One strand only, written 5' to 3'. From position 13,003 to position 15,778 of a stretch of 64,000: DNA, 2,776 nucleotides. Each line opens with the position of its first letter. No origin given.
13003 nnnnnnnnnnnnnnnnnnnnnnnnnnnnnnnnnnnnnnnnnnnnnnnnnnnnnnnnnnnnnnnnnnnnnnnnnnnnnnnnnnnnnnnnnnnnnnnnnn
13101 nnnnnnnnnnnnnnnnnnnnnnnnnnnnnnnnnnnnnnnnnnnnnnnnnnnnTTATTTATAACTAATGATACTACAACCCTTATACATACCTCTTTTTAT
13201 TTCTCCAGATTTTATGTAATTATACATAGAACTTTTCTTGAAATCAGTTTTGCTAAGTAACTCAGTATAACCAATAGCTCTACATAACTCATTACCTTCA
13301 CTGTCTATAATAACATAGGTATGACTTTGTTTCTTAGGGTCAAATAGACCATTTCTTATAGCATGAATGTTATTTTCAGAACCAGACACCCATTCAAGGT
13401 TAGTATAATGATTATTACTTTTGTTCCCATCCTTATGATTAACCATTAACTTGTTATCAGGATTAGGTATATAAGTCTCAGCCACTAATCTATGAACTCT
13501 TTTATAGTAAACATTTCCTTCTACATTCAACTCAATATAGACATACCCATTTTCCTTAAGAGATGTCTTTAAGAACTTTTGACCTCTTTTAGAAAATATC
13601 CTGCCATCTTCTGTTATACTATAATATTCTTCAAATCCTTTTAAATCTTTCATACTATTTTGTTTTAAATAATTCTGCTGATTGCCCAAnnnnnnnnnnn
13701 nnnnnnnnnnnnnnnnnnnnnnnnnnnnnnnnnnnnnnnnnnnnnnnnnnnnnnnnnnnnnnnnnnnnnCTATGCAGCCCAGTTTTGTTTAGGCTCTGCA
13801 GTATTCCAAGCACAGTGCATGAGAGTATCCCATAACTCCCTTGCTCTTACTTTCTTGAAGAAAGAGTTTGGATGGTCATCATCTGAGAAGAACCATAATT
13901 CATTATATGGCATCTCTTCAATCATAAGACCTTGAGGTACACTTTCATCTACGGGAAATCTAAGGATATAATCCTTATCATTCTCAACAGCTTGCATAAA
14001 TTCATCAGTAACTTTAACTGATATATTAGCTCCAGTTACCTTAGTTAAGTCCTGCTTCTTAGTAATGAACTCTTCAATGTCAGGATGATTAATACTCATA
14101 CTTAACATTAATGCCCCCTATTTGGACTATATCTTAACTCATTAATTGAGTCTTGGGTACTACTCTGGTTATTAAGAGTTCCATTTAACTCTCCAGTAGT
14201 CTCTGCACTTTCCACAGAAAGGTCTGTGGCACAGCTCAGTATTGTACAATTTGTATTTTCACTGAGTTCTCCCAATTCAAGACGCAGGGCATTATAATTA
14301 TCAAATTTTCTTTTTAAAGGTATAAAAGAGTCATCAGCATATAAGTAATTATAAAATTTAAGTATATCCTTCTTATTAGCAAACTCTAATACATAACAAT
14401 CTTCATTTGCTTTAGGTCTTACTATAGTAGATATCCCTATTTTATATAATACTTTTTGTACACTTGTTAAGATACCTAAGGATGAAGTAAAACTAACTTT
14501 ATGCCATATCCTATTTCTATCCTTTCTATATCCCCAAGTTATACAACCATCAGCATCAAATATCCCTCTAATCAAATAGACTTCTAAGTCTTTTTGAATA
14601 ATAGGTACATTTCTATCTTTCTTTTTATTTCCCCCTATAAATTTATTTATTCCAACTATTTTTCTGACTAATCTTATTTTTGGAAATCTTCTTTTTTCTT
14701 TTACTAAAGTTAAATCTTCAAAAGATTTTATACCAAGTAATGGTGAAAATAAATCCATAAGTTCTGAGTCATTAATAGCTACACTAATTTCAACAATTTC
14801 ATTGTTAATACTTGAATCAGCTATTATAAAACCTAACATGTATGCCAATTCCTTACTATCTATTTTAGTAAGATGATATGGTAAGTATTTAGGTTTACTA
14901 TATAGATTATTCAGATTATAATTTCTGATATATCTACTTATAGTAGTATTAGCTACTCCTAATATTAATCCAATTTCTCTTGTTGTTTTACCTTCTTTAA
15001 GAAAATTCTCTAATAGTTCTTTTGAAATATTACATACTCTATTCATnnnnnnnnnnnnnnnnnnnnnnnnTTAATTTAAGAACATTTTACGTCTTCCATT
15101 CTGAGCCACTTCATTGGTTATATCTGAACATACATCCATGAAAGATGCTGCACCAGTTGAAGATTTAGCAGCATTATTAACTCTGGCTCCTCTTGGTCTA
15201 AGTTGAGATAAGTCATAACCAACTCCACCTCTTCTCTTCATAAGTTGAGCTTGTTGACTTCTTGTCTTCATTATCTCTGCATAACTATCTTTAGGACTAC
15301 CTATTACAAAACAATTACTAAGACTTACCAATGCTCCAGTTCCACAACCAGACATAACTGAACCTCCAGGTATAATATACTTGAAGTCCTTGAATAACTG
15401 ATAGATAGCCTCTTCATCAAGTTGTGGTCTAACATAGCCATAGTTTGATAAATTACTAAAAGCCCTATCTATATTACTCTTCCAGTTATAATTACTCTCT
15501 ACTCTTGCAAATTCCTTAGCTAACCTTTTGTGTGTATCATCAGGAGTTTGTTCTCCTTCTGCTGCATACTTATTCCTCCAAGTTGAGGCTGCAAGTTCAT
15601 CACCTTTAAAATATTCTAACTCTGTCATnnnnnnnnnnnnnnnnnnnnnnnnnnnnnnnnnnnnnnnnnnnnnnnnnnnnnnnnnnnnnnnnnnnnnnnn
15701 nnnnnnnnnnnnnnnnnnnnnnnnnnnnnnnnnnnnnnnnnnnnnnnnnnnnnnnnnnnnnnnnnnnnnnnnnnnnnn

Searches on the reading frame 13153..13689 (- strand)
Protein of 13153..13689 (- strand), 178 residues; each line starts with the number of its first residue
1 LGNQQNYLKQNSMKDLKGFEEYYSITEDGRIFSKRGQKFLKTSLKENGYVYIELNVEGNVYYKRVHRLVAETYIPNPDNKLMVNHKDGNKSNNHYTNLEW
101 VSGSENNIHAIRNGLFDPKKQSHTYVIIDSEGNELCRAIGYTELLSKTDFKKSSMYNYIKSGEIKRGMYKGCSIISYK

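Call 73: search_protein_families(library=pfam, proteins=[window:13153-13689:-], max_evalue=0.001)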
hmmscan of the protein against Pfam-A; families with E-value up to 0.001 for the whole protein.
window:13153-13689:- (178 aa): 2 families
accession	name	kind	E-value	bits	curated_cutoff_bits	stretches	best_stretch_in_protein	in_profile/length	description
PF13392.12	HNH_3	-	4.7e-10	39.4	24.8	1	63-107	1-45/46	HNH endonuclease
PF07463.16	NUMOD4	-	7.5e-09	36.1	23.4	1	14-54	4-48/49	NUMOD4 motif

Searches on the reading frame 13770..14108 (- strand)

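Call 73: search_protein_families(library=pfam, proteins=[window:13770-14108:-], max_evalue=0.001)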
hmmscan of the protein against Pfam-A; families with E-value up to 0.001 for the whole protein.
window:13770-14108:- (112 aa): 1 family
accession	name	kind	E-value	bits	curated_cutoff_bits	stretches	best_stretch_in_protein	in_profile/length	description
PF02867.20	Ribonuc_red_lgC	-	3e-15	56.3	23.9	1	1-106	81-186/523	Ribonucleotide reductase, barrel domain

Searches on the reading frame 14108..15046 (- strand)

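Call 73: search_protein_families(library=pfam, proteins=[window:14108-15046:-], max_evalue=0.001)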
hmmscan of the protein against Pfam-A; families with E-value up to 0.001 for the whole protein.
window:14108-15046:- (312 aa): 1 family
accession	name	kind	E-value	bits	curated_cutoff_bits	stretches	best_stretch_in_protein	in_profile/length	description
PF14528.11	LAGLIDADG_3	-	2.2e-11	44.3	22.5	1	155-234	3-80/82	LAGLIDADG-like domain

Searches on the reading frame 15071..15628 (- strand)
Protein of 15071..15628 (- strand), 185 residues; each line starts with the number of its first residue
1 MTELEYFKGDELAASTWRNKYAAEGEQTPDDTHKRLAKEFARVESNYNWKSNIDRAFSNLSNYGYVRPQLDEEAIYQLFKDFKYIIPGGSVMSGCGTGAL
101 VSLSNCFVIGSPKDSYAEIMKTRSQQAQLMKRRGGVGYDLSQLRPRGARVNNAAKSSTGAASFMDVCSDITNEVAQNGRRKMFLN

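Call 73: search_protein_families(library=pfam, proteins=[window:15071-15628:-], max_evalue=0.001)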
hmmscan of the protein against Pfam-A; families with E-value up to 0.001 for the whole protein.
window:15071-15628:- (185 aa): 2 families
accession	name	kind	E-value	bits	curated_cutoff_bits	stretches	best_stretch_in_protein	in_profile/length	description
PF02867.20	Ribonuc_red_lgC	-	1.3e-15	57.5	23.9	1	104-181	1-77/523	Ribonucleotide reductase, barrel domain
PF00317.26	Ribonuc_red_lgN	-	1.5e-05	25.4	28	1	10-65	4-62/77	Ribonucleotide reductase, all-alpha domain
